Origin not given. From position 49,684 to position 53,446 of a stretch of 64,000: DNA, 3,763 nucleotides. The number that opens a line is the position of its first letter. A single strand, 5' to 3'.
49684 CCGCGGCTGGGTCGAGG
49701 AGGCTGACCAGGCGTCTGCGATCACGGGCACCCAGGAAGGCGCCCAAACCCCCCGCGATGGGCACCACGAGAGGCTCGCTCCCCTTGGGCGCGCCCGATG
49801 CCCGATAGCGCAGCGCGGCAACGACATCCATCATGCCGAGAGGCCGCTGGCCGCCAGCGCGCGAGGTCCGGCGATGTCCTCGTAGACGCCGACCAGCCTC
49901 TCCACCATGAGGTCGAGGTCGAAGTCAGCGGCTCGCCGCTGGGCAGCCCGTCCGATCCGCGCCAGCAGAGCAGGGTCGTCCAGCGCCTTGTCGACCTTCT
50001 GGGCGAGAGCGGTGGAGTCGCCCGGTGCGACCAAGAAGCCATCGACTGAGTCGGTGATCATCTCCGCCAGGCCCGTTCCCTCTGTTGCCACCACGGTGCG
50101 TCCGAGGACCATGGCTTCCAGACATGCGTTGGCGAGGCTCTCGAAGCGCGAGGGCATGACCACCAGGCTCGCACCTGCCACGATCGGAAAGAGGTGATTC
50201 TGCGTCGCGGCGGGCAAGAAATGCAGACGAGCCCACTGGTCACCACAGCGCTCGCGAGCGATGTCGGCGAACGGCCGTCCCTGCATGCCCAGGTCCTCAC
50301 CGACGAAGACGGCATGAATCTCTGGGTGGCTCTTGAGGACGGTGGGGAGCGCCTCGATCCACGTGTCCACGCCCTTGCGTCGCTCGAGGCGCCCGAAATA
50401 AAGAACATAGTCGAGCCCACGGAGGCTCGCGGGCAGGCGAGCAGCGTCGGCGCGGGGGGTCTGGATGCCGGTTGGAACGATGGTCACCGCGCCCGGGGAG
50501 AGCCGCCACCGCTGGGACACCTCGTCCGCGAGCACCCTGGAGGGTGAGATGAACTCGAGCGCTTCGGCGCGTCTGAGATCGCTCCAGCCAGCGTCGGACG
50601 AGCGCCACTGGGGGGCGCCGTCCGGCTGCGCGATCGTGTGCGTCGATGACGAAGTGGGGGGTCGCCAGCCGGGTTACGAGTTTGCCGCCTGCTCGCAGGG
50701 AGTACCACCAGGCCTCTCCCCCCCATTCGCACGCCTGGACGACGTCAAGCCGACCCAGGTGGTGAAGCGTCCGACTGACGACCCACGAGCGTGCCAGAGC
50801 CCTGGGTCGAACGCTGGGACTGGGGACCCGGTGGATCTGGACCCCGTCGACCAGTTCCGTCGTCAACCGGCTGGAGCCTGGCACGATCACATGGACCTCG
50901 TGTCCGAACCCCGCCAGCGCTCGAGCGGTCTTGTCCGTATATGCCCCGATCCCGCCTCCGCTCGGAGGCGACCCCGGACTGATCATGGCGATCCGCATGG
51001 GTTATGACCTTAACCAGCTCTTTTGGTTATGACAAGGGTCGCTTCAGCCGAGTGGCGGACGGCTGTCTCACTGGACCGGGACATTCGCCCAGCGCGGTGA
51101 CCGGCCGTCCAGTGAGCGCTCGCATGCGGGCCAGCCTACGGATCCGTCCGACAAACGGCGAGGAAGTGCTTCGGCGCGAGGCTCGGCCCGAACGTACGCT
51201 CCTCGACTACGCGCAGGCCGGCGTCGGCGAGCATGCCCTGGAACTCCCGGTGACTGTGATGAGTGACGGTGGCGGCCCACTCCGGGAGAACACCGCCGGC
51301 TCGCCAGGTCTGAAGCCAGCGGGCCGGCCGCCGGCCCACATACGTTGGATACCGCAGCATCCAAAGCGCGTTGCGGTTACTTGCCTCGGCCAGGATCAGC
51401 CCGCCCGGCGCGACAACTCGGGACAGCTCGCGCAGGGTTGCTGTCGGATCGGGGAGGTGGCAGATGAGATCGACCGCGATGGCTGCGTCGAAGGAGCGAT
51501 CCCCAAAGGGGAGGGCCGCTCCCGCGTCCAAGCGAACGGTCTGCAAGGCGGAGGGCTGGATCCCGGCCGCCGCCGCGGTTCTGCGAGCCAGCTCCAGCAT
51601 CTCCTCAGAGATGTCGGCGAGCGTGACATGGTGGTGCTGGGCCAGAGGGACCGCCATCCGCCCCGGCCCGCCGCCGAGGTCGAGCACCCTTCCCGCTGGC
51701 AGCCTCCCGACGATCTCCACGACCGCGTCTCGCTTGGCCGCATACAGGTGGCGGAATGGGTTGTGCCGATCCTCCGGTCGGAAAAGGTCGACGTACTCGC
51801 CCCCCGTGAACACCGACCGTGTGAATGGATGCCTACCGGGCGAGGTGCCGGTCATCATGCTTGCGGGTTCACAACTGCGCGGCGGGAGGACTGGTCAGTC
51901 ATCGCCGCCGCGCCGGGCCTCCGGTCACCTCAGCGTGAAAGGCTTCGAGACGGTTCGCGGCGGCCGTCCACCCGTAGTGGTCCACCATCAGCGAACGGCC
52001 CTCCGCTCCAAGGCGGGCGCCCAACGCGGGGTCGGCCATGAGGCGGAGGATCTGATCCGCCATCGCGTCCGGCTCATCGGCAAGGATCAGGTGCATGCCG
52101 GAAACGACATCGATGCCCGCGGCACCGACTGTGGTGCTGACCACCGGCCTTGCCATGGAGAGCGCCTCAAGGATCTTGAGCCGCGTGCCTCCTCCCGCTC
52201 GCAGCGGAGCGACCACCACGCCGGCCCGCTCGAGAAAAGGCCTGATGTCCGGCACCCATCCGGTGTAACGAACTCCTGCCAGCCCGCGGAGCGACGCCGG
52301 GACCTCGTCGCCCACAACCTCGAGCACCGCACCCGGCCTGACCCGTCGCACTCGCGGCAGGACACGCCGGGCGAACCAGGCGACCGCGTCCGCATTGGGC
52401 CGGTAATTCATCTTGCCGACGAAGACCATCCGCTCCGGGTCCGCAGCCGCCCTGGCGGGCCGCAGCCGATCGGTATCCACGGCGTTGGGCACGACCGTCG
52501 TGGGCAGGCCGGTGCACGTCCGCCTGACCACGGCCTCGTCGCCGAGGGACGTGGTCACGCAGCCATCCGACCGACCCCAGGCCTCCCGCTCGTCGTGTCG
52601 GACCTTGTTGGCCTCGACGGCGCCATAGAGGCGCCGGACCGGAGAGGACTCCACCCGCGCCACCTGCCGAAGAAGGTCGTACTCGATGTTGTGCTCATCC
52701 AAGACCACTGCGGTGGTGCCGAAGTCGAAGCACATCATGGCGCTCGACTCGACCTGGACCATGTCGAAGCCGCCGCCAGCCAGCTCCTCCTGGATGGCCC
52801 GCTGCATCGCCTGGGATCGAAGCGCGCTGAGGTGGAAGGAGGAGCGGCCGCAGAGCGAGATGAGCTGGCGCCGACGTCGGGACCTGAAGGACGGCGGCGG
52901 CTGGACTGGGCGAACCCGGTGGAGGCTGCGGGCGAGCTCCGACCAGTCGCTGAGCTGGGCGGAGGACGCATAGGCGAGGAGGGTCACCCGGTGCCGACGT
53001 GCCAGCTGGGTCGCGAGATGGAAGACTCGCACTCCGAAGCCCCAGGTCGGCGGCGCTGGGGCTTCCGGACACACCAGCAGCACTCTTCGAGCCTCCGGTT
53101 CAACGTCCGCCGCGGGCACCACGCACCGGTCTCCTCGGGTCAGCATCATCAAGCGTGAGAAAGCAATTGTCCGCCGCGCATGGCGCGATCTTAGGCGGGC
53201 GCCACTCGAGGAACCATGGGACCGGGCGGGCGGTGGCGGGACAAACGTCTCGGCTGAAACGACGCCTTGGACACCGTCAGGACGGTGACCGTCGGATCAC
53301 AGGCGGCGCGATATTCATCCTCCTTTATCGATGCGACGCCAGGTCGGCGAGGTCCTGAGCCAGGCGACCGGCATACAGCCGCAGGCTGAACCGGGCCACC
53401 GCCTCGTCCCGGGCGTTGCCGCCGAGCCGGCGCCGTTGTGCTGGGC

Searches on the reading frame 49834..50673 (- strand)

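Call 53: search_protein_families(library=pfam, proteins=[window:49834-50673:-], max_evalue=0.0001)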
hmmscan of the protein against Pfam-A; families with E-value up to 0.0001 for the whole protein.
window:49834-50673:- (280 aa): 3 families
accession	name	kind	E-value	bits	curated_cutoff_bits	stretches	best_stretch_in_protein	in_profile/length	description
PF13692.12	Glyco_trans_1_4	-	3.2e-27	96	27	1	89-233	3-142/142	Glycosyl transferases group 1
PF00534.26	Glycos_transf_1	-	3.4e-27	95.5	26.4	1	89-246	17-171/172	Glycosyl transferases group 1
PF20706.3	GT4-conflict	-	1.3e-09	38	26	1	48-234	157-358/385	Family 4 Glycosyltransferase in conflict systems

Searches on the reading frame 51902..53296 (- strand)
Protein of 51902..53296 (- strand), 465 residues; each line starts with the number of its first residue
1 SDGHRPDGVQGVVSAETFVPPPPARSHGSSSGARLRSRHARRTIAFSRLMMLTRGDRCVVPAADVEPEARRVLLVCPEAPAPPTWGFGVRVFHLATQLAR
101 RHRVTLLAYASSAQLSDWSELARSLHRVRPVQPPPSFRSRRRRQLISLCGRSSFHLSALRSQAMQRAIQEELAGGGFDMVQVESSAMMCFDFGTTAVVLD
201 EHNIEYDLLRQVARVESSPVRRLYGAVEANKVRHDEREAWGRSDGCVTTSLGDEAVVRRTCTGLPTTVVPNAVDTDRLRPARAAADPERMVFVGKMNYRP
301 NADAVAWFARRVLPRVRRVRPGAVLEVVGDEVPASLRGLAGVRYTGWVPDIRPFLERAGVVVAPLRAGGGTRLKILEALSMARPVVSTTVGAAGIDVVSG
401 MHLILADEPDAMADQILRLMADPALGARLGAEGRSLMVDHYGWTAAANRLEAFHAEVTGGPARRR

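Call 53: search_protein_families(library=pfam, proteins=[window:51902-53296:-], max_evalue=0.0001)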
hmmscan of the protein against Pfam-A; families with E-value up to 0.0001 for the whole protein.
window:51902-53296:- (465 aa): 4 families
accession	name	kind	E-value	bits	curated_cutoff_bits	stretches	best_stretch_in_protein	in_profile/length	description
PF13692.12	Glyco_trans_1_4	-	2.3e-26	93.2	27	1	289-422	3-142/142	Glycosyl transferases group 1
PF13524.12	Glyco_trans_1_2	-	5.6e-08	33.3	25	1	312-451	5-143/144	Glycosyl transferase-like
PF00534.26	Glycos_transf_1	-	4e-07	30.2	26.4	1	285-434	13-170/172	Glycosyl transferases group 1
PF13439.12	Glyco_transf_4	-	3.7e-06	27.5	28.5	1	86-277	3-170/170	Glycosyltransferase Family 4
